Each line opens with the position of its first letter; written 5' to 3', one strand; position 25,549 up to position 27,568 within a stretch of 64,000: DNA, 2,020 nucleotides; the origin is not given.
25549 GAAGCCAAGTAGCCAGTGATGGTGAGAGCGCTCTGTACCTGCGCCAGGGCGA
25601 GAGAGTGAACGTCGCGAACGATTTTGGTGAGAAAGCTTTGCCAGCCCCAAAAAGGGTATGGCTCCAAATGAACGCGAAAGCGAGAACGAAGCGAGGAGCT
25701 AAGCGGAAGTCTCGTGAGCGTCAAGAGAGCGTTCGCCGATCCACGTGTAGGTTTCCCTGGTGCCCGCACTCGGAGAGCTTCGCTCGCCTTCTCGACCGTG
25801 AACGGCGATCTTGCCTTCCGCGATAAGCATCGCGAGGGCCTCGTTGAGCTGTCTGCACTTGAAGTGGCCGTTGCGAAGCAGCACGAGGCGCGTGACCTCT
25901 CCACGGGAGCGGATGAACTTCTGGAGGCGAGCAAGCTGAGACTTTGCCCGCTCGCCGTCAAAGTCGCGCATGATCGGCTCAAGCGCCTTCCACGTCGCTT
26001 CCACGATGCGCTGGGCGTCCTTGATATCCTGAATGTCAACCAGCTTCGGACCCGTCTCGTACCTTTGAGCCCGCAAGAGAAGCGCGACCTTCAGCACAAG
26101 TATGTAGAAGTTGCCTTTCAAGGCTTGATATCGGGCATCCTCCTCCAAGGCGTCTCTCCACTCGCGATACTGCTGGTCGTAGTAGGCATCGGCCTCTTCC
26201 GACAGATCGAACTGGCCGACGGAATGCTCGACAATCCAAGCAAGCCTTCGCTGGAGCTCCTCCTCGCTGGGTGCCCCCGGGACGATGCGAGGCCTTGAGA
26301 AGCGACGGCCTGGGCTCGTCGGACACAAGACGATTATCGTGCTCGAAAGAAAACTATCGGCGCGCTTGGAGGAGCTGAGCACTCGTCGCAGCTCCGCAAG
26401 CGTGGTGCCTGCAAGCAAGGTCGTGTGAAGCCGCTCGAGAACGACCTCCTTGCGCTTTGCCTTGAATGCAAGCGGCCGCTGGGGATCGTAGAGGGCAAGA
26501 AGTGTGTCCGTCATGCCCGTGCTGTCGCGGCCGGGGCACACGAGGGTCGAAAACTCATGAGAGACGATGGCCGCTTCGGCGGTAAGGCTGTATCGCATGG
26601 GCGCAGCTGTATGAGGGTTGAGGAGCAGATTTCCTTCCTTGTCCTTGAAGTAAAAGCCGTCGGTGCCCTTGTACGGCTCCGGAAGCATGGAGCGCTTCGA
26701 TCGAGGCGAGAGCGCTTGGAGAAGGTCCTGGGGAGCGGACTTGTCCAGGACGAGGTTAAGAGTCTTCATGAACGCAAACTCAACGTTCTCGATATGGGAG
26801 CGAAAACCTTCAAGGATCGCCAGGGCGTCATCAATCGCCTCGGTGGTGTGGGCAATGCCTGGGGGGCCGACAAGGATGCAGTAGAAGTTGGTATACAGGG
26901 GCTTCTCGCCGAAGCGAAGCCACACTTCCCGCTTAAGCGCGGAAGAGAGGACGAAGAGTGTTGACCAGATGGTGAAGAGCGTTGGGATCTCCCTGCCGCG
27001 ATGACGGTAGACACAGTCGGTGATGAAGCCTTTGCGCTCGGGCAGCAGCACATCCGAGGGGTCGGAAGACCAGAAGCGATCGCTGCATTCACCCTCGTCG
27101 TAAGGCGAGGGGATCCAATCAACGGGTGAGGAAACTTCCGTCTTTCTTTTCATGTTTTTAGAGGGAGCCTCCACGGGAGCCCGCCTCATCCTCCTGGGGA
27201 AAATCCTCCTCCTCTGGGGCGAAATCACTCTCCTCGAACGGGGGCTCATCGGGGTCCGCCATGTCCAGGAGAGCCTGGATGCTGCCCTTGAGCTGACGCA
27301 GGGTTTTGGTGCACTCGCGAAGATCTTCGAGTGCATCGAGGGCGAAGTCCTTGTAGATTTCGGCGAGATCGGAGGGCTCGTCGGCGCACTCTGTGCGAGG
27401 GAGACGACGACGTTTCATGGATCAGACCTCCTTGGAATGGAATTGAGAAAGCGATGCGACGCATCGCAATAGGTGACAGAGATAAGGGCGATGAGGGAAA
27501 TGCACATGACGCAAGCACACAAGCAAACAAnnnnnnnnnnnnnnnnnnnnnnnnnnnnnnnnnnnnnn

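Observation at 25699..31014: Compact satellite-like integrative replicon at tRNA-Pro: int, ORF, xis, DUF2292-like, RepA helicase, ori, acidic ORF, DUF3987 ATPase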

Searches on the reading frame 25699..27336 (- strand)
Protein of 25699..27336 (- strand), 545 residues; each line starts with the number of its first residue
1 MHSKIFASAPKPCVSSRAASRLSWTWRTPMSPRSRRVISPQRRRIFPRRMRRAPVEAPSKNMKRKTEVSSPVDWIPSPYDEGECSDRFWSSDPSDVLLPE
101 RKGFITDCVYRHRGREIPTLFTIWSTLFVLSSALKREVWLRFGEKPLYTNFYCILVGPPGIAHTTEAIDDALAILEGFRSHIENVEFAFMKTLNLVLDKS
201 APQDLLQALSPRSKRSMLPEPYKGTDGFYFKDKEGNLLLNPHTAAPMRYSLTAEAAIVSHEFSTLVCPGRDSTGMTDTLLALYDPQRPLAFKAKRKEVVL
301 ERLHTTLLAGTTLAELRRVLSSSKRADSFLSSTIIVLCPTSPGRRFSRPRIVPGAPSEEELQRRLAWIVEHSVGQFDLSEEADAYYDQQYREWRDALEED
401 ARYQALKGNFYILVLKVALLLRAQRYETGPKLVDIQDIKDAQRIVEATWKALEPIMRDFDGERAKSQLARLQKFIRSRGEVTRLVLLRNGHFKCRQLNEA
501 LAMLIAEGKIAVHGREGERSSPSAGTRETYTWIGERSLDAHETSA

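Call 5: search_protein_families(library=pfam, proteins=[window:25699-27336:-], max_evalue=0.1)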
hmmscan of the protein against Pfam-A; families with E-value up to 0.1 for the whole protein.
window:25699-27336:- (545 aa): 2 families
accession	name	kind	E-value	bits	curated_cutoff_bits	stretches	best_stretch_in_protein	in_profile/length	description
PF13148.11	DUF3987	-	3.2e-07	30.3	27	1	257-446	148-352/364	Protein of unknown function (DUF3987)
PF21128.4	MCM4_WHD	-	0.091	13.3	24.4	0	495-519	47-71/75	MCM4, winged helix domain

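Call 6: search_protein_families(library=phrogs, proteins=[window:25699-27336:-], max_evalue=0.01)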
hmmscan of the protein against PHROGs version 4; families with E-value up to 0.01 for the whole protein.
window:25699-27336:- (545 aa): 2 families
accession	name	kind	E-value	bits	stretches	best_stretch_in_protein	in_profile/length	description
phrog_14296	-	DNA, RNA and nucleotide metabolism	5.7e-17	62.8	2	102-166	2-66/417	DNA primase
phrog_5311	-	DNA, RNA and nucleotide metabolism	0.0002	20.7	0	114-161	276-322/692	helicase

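Call 14: find_homologous_proteins(query=window:25699-27153:-)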
Query window:25699-27153:- (484 aa): 56 proteins with E <= 0.001 among 8000 candidates.
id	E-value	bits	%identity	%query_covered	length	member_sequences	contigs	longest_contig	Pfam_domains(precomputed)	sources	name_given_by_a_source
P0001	0.0e+0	1099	100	100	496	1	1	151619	PF13148.12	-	-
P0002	7.2e-177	607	58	96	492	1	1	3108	PF13148.12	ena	-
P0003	4.4e-171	588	57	97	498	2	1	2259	PF13148.12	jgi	jgi:hypothetical protein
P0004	5.5e-171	587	58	96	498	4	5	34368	PF13148.12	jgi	jgi:hypothetical protein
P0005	3.1e-170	585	56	96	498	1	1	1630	PF13148.12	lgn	-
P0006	2.3e-168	579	56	98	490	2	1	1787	PF13148.12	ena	-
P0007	4.5e-168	578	56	96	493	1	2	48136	PF13148.12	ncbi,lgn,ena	-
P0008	4.0e-167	575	56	96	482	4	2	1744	PF13148.12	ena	-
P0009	1.7e-166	573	56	96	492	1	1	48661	PF13148.12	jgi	jgi:hypothetical protein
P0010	7.2e-165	567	54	96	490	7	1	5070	PF13148.12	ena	-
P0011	3.5e-164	565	56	96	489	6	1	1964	PF13148.12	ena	-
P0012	1.0e-161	557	57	92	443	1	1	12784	PF13148.12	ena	-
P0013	1.2e-161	557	55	96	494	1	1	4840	PF13148.12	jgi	jgi:hypothetical protein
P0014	1.5e-161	556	52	98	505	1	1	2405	PF13148.12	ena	-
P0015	6.2e-161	554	54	96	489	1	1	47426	PF13148.12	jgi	jgi:hypothetical protein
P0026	1.5e-157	543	54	96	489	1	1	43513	PF13148.12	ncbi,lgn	-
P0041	4.6e-90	321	36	97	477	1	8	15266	PF13148.12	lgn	-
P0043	2.8e-80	288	36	96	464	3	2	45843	-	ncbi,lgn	-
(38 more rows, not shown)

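Call 15: find_encoding_contigs(protein=P0007, flank=10000, max_places=2)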
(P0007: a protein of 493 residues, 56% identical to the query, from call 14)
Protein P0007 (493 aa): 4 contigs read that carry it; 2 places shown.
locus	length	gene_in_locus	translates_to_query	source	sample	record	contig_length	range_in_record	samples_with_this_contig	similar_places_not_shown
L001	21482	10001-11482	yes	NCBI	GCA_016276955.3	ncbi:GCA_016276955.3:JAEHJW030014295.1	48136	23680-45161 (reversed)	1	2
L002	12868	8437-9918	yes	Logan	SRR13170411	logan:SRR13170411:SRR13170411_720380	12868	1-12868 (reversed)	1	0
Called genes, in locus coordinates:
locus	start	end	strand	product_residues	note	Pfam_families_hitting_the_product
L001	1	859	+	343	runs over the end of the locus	PF04055:Radical_SAM (weak)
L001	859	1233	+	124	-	PF13392:HNH_3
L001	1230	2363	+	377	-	PF04055:Radical_SAM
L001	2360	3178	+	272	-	PF13479:AAA_24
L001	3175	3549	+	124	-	-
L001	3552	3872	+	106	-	-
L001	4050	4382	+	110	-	-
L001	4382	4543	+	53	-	-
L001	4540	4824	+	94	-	-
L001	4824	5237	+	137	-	-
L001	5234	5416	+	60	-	-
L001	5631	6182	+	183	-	-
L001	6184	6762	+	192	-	-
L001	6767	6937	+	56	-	-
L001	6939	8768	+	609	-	PF03167:UDG, PF00476:DNA_pol_A (faint)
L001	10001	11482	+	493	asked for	PF13148:DUF3987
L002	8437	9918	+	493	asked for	PF13148:DUF3987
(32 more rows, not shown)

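Call 16: find_encoding_contigs(protein=P0009, flank=10000, max_places=2)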
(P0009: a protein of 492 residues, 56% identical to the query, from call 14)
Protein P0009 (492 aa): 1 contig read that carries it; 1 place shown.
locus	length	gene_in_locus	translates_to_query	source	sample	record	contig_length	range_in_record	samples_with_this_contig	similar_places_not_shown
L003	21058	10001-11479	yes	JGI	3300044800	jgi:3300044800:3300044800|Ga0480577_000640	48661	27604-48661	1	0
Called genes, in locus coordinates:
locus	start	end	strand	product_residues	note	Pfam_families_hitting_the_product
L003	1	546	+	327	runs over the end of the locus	PF04055:Radical_SAM (weak), PF13186:SPASM (weak)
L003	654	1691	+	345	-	PF04055:Radical_SAM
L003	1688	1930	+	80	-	-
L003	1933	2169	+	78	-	-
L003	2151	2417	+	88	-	-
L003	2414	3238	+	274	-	PF13479:AAA_24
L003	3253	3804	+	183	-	PF01464:SLT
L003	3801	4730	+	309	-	-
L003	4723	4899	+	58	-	-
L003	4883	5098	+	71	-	-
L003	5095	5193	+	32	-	-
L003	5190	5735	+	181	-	-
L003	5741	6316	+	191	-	-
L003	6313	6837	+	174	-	PF05063:MT-A70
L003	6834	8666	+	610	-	PF03167:UDG, PF00476:DNA_pol_A (faint)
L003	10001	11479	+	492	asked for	PF13148:DUF3987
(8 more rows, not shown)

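Call 17: find_encoding_contigs(protein=P0026, flank=10000, max_places=2)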
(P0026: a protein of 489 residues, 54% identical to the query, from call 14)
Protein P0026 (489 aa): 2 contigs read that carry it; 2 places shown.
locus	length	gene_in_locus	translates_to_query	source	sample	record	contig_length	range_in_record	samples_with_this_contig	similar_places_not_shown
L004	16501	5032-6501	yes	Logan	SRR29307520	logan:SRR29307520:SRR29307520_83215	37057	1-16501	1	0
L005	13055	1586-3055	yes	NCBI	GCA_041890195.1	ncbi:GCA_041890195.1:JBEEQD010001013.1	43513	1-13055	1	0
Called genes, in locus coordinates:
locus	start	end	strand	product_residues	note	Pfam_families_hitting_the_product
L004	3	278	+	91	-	?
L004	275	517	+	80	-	-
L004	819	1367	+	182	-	-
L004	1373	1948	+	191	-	-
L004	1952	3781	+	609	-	PF03167:UDG, PF00476:DNA_pol_A (faint)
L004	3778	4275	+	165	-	PF13392:HNH_3 (weak), PF00847:AP2 (weak)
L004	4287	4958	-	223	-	-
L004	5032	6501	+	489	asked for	PF13148:DUF3987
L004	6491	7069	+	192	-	-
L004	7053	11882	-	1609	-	-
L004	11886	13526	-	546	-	-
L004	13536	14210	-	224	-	-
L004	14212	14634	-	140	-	-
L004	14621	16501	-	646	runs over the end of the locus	-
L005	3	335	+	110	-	?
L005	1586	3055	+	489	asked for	PF13148:DUF3987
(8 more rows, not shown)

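Call 28: find_encoding_contigs(protein=P0004, flank=10000, max_places=3)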
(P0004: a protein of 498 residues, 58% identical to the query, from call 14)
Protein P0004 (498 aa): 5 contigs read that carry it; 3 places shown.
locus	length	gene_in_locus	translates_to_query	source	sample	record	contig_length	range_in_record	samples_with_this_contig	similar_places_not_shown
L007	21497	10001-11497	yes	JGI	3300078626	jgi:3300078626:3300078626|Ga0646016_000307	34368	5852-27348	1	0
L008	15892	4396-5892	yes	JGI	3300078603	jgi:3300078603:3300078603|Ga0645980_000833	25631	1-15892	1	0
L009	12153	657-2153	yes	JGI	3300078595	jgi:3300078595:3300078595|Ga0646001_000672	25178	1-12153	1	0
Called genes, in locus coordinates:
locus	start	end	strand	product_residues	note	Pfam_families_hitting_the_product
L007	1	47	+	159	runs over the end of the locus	PF13392:HNH_3 (weak)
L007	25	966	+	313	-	PF12705:PDDEXK_1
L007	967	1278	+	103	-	-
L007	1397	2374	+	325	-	PF04055:Radical_SAM, PF13186:SPASM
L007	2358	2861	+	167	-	PF13392:HNH_3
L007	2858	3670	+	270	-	PF13479:AAA_24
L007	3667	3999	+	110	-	-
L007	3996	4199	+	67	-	-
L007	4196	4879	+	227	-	-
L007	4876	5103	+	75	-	-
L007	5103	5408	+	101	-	-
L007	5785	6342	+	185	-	-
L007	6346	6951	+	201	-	-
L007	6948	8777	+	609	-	PF03167:UDG, PF00476:DNA_pol_A (faint)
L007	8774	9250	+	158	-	PF13392:HNH_3, PF00847:AP2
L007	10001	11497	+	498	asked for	PF13148:DUF3987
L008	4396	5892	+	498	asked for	PF13148:DUF3987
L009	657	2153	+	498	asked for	PF13148:DUF3987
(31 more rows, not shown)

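Call 29: find_encoding_contigs(protein=P0043, flank=10000, max_places=2)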
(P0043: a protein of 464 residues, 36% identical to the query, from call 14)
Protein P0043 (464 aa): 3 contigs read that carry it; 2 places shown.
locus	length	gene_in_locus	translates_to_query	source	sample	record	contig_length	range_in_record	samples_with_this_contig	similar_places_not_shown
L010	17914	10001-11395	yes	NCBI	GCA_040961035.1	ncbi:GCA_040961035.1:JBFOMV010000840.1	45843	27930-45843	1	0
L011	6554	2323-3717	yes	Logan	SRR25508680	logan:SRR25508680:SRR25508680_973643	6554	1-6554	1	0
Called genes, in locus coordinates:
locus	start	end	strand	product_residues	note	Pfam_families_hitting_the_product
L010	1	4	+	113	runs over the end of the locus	-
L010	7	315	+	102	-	-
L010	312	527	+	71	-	-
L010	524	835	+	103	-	-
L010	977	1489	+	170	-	PF01464:SLT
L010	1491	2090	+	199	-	PF21448:DNMK (weak)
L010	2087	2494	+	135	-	-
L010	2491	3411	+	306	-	PF01973:MptE-like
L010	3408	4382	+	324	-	PF12705:PDDEXK_1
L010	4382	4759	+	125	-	-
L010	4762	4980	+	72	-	-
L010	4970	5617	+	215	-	-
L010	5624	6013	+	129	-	PF13392:HNH_3 (weak)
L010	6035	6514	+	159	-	-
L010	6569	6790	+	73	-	-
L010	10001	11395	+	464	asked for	-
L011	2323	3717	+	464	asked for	-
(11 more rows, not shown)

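Call 30: find_encoding_contigs(protein=P0041, flank=10000, max_places=3)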
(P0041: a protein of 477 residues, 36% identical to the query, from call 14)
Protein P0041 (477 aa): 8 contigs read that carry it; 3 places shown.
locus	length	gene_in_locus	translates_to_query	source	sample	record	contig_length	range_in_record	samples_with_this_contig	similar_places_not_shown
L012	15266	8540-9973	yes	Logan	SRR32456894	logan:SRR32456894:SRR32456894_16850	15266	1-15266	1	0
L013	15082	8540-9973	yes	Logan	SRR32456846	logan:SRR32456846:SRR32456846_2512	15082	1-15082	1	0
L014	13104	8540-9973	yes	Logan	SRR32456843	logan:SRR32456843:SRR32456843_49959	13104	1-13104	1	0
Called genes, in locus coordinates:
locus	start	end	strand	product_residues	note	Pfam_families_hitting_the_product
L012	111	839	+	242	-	PF00535:Glycos_transf_2 (faint)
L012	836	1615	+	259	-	PF03407:Nucleotid_trans (weak)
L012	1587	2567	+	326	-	PF12705:PDDEXK_1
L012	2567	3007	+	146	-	PF18909:dGTP_diPhyd_N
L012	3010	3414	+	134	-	-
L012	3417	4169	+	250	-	-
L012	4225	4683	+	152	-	-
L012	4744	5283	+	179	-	-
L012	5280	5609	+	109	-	-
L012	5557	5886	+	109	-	-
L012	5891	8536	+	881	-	PF03167:UDG, PF01612:DNA_pol_A_exo1, PF00476:DNA_pol_A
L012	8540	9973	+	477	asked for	PF13148:DUF3987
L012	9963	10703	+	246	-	PF18024:HTH_50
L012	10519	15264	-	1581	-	?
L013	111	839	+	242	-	PF00535:Glycos_transf_2 (faint)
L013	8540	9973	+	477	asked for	PF13148:DUF3987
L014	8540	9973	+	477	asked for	PF13148:DUF3987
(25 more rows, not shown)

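Call 59: search_protein_families(library=ncbifam, proteins=[window:25699-27153:-], max_evalue=0.1)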
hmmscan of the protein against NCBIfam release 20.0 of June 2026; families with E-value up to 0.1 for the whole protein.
window:25699-27153:- (484 aa): 2 families
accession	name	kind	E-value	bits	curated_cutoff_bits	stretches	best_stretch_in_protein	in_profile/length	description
NF007479.0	PRK10069.1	subfamily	0.079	13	145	0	306-343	18-54/185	3-phenylpropionate/cinnamic acid dioxygenase subunit beta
NF042947.1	3PPDioc_HcaF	equivalog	0.093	12.6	230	0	308-343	8-42/172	3-phenylpropionate/cinnamic acid dioxygenase subunit beta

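Call 65: find_related_loci(query=A1, collection=genome_contigs, flank=8000)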
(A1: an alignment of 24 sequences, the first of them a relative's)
Query A1 (496 aa) in genome_contigs; peptide patterns used: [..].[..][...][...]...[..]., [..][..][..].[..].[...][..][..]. (x = any residue, [..] = any of these).
57 stretches matched a pattern; 4 encode a relative of the query (tblastn E <= 1e-3); 4 distinct loci.
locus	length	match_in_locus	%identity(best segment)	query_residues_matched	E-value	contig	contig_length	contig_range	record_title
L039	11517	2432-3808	51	27-491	3e-147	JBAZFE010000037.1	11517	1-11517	MAG: Candidatus Omnitrophota bacterium isolate SO_2017_LW3_142 NODE_17138_length_11517_cov_4.517120_LW162_2017, whole ge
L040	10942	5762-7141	34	27-496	2e-83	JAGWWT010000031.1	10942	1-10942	MAG: Patescibacteria group bacterium isolate REEB45 contig-150_7740, whole genome shotgun sequence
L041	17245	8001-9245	37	4-429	3e-76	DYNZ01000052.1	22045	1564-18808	MAG TPA_asm: Leptospira biflexa isolate SulCav_GS09_5_45_42 SulCav_GS09_5_3820_length_22045_cov_23_342519, whole genome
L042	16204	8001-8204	38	64-131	1e-7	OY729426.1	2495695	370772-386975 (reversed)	MAG: Nitrospirales bacterium isolate 092cc351-3adc-43ff-9a6e-f4966337217d genome assembly, chromosome: 1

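Call 88: predict_structure(alignment_id=A1)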
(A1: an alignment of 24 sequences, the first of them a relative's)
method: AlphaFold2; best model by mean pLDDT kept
length: 496 residues; sequences in the alignment: 24
mean_pLDDT: 83.9   pTM: 0.79
mean pLDDT of the five models: 83.9, 83.9, 83.8, 83.2, 82.3
residues with pLDDT >= 90: 252; 70-90: 172; 50-70: 37; < 50: 35
segments of 3 or more residues with pLDDT < 50: 1-22, 487-496
pLDDT, mean of each block of 10 residues (from residue 1): 39 34 74 82 91 96 92 97 96 94 90 79 97 94 92 88 91 93 92 92 93 73 75 88 85 94 83 61 86 76 93 97 96 97 87 73 96 94 97 95 69 61 89 91 79 79 86 82 67 30
secondary structure, 60 per line:
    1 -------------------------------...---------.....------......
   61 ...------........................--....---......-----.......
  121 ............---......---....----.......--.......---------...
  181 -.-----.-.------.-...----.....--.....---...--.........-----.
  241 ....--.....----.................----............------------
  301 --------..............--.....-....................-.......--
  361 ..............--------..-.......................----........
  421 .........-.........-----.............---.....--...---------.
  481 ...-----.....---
elements in order: H44-48 H55-63 H70-88 E89-93 E96-99 E103-108 H114-132 H136-141 E145-148 H153-159 H162-168 E178-180 E199-201 E206-210 H213-217 H226-234 E240-244 E247-251 E256-263 H264-272 H277-283 E284-288 H309-322 E325-329 H331-350 H352-358 H361-374 H386-408 H413-429 E431-433 H434-439 H445-457 E461-465 E468-470 E480-483 H489-493

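Call 91: fold_search(model_id=the predicted structure, library=pdb)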
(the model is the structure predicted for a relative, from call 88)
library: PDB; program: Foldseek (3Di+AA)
matches with E <= 10: 1060; with E <= 0.001: 347
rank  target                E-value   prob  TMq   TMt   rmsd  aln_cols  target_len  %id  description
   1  9gjw_7                1.7e-09  1.00  0.40  0.32  13.1       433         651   14  OCCM maturation intermediate stalled with an Arginine Finger mutation in Mcm2 (released 2025-03-05)
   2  8rif_7                1.7e-09  1.00  0.41  0.29  10.3       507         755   13  Cryo-EM structure of the MCM double hexamer loaded onto dsDNA. (released 2025-01-01)
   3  8s0a_5                2.8e-09  1.00  0.40  0.31  13.5       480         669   10  H. sapiens MCM2-7 hexamer bound to double stranded DNA (released 2024-10-02)
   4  7v3u_7                3.2e-09  1.00  0.42  0.31   8.3       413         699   14  Cryo-EM structure of MCM double hexamer with structured Mcm4-NSD (released 2022-04-13)
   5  7pt6_7                4.2e-09  1.00  0.40  0.30   8.8       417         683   14  Structure of MCM2-7 DH complexed with Cdc7-Dbf4 in the presence of ATPgS, state III (released 2022-06-08)
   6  8s09_5                4.2e-09  1.00  0.40  0.30  13.6       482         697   10  H. sapiens MCM2-7 double hexamer bound to double stranded DNA (released 2024-10-02)
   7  7w1y_F                6.2e-09  1.00  0.40  0.32   9.1       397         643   13  Human MCM double hexamer bound to natural DNA duplex (polyAT/polyTA) (released 2023-02-08)
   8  9nuk_A                6.5e-09  1.00  0.42  0.36  10.0       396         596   15  SsoPfMCM:DNA class 2a from merged particles (released 2026-03-25)
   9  9bcx_7                6.9e-09  1.00  0.37  0.28  14.1       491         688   13  Cryo-EM structure of the S. cerevisiae ORC-Cdc6-Mcm2-7-DNA complex with a fully closed Mcm2-Mcm5 DNA entry gate (released 2025-01-01)
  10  6wgf_7                8.2e-09  1.00  0.41  0.36   9.1       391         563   14  Atomic model of mutant Mcm2-7 hexamer with Mcm6 WHD truncation (released 2020-07-15)
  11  9lxd_7                8.6e-09  1.00  0.41  0.32   9.5       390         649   14  Structure of DNA-free MCM SH at 3.2 Angstroms resolution (released 2026-02-18)
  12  5v8f_4                8.6e-09  1.00  0.34  0.24  14.1       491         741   14  Structural basis of MCM2-7 replicative helicase loading by ORC-Cdc6 and Cdt1 (released 2017-05-10)
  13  8kg6_5                9.1e-09  1.00  0.42  0.33   9.2       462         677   12  Yeast replisome in state I (released 2023-12-06)
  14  6wgg_7                1.1e-08  1.00  0.41  0.32  13.8       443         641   14  Atomic model of pre-insertion mutant OCCM-DNA complex(ORC-Cdc6-Cdt1-Mcm2-7 with Mcm6 WHD truncation) (released 2020-07-15)
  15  5v8f_7                1.1e-08  1.00  0.40  0.29  16.6       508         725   14  Structural basis of MCM2-7 replicative helicase loading by ORC-Cdc6 and Cdt1 (released 2017-05-10)
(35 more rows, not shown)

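Call 92: search_dna_similar(query=window:25699-27153:-, collection=phages, mode=protein, max_rows=15)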
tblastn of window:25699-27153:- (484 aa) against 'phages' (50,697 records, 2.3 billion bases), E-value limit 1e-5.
Records with a match: 2; places in all: 2; records where one place covers at least 80% of the query: 2.
Best place of each record, by identity: <60% 2.
By first word of the organism name: Caudoviricetes 2.
By host as written in the record: Methanomicrobiales 1; - 1.
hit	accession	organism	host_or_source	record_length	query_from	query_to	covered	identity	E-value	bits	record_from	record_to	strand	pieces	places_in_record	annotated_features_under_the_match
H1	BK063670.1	Caudoviricetes sp. vir526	Methanomicrobiales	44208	22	482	95%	25.9%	8e-35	144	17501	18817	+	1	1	DNA primase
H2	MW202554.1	Caudoviricetes sp.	Manatee Spring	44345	40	447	84%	23.5%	4e-12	75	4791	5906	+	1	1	hypothetical protein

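Call 93: find_related_loci(query=A1, collection=viral_contigs, flank=3000)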
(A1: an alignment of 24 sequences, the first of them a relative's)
Query A1 (496 aa) in viral_contigs; peptide patterns used: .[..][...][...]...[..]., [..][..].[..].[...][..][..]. (x = any residue, [..] = any of these).
40 stretches matched a pattern; 19 encode a relative of the query (tblastn E <= 1e-3); 19 distinct loci.
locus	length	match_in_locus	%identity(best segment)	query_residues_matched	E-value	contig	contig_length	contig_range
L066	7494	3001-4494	52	3-496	2e-172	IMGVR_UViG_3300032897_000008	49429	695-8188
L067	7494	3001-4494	51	3-494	6e-171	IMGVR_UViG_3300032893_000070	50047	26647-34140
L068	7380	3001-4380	53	27-491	5e-167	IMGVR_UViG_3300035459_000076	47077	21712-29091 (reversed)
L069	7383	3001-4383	56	27-491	2e-164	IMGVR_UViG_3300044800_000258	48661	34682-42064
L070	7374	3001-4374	49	27-491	2e-156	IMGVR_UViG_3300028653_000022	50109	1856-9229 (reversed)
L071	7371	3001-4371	52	27-489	4e-154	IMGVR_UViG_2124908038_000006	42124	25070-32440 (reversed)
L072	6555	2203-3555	36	27-486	1e-90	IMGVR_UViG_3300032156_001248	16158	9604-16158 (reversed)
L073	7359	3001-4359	37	27-486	1e-83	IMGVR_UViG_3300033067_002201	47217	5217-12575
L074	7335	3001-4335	34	27-484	6e-76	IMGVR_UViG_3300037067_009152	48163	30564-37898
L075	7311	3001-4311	34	37-483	1e-85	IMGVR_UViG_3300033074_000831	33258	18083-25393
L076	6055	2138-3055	23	67-392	4e-10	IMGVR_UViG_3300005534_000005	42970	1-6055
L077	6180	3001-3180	38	67-126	5e-8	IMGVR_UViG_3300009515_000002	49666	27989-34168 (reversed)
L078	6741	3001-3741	23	67-341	1e-7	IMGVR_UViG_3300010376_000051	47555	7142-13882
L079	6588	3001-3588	24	55-302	3e-7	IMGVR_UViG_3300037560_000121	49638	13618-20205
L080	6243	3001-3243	27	55-139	3e-7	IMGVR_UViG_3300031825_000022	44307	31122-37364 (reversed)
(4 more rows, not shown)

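Call 97: search_protein_families(library=padloc, proteins=[window:25699-27153:-], max_evalue=0.01)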
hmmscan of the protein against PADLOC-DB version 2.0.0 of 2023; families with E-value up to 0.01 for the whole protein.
window:25699-27153:- (484 aa): 0 families

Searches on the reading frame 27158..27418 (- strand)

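Call 5: search_protein_families(library=pfam, proteins=[window:27158-27418:-], max_evalue=0.1)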
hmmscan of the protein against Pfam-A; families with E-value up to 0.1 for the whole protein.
window:27158-27418:- (86 aa): 0 families

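Call 6: search_protein_families(library=phrogs, proteins=[window:27158-27418:-], max_evalue=0.01)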
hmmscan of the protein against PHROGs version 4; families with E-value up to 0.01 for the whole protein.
window:27158-27418:- (86 aa): 0 families

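Call 58: search_protein_families(library=pfam, proteins=[window:27158-27418:-], max_evalue=10)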
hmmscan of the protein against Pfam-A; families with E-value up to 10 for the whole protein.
window:27158-27418:- (86 aa): 1 family
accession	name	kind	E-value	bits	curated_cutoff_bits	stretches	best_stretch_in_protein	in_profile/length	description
PF21773.2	ODAD1_CC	-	0.31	10.5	27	1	29-63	249-283/287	ODAD1 central coiled coil region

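Call 59: search_protein_families(library=ncbifam, proteins=[window:27158-27418:-], max_evalue=0.1)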
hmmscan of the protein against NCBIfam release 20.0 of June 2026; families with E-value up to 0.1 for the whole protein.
window:27158-27418:- (86 aa): 0 families

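Call 97: search_protein_families(library=padloc, proteins=[window:27158-27418:-], max_evalue=0.01)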
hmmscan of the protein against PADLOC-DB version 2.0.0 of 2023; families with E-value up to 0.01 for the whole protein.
window:27158-27418:- (86 aa): 0 families
